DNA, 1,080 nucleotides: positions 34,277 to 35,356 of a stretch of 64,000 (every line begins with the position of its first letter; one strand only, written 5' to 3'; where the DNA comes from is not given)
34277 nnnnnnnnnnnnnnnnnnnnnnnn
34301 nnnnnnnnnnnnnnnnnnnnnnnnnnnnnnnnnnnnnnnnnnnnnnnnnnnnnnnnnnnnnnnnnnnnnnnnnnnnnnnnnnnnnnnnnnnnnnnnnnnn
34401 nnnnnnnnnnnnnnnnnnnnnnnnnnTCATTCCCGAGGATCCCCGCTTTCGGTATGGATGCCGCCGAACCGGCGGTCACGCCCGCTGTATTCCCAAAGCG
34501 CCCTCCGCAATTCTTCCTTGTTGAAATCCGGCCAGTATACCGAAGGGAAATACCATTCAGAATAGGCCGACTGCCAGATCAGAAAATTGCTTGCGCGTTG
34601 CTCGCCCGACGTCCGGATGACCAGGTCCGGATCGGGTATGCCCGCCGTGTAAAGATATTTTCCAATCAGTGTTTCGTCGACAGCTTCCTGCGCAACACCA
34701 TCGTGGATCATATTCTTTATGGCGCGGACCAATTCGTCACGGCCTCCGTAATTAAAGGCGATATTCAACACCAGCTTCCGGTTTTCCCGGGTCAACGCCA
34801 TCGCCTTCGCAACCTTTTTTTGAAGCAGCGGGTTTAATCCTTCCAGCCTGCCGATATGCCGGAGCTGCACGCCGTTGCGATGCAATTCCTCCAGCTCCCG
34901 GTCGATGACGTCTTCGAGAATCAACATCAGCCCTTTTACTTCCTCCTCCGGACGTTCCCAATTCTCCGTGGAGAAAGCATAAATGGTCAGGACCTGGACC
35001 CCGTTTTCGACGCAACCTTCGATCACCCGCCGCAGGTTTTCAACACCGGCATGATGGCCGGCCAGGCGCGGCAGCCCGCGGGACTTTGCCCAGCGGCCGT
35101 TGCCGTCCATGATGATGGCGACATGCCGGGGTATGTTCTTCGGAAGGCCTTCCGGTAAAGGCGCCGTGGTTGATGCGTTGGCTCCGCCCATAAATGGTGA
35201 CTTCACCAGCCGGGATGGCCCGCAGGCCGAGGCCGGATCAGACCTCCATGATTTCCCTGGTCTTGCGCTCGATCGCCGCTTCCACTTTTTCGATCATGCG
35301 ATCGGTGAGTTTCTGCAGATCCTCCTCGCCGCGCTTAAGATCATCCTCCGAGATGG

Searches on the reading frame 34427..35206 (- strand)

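Call 39: search_protein_families(library=ncbifam, proteins=[window:34427-35206:-], max_evalue=0.00001)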
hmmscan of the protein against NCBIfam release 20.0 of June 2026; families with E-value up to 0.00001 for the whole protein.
window:34427-35206:- (259 aa): 16 families
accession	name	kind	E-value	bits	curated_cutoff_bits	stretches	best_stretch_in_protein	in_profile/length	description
NF011405.0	PRK14830.1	equivalog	7.6e-94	314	304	1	22-250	19-251/251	undecaprenyl pyrophosphate synthase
NF011406.0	PRK14831.1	subfamily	6.2e-92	307.4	375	1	16-251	13-253/256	undecaprenyl pyrophosphate synthase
NF011408.0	PRK14834.1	equivalog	1.7e-90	302.9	348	1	22-253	14-249/252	isoprenyl transferase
TIGR00055.1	uppS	equivalog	1.6e-86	289.4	109.55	1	25-248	1-228/228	polyprenyl diphosphate synthase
NF011412.0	PRK14839.1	equivalog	2.1e-75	253.2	334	1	27-252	11-231/240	di-trans,poly-cis-decaprenylcistransferase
NF011414.0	PRK14841.1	equivalog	3.1e-75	252.8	401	1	24-251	2-231/233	isoprenyl transferase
NF011404.0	PRK14829.1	equivalog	9.9e-75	251.2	372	1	10-250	15-259/260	isoprenyl transferase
NF011407.0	PRK14833.1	equivalog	2e-74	250.2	325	1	23-250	2-232/233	di-trans,poly-cis-decaprenylcistransferase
NF007596.1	PRK10240.1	equivalog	1.8e-70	237.2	418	1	12-251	2-245/251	(2E,6E)-farnesyl-diphosphate-specific ditrans,polycis-undecaprenyl-diphosphate synthase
NF011411.0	PRK14838.1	equivalog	9.3e-70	234.7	417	1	24-249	11-238/244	isoprenyl transferase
NF011415.0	PRK14842.1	equivalog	7.8e-68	228.5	360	1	23-251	6-239/241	isoprenyl transferase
NF011403.0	PRK14828.1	equivalog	8.4e-65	218.7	348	1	23-248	26-257/258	isoprenyl transferase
NF011413.0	PRK14840.1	equivalog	1.2e-64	218.3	410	1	23-248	16-249/250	isoprenyl transferase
NF011409.0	PRK14835.1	equivalog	8.3e-63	212.3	425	1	24-248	44-278/279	isoprenyl transferase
NF011402.0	PRK14827.1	equivalog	8.4e-63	212.4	535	1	22-248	64-294/296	decaprenyl diphosphate synthase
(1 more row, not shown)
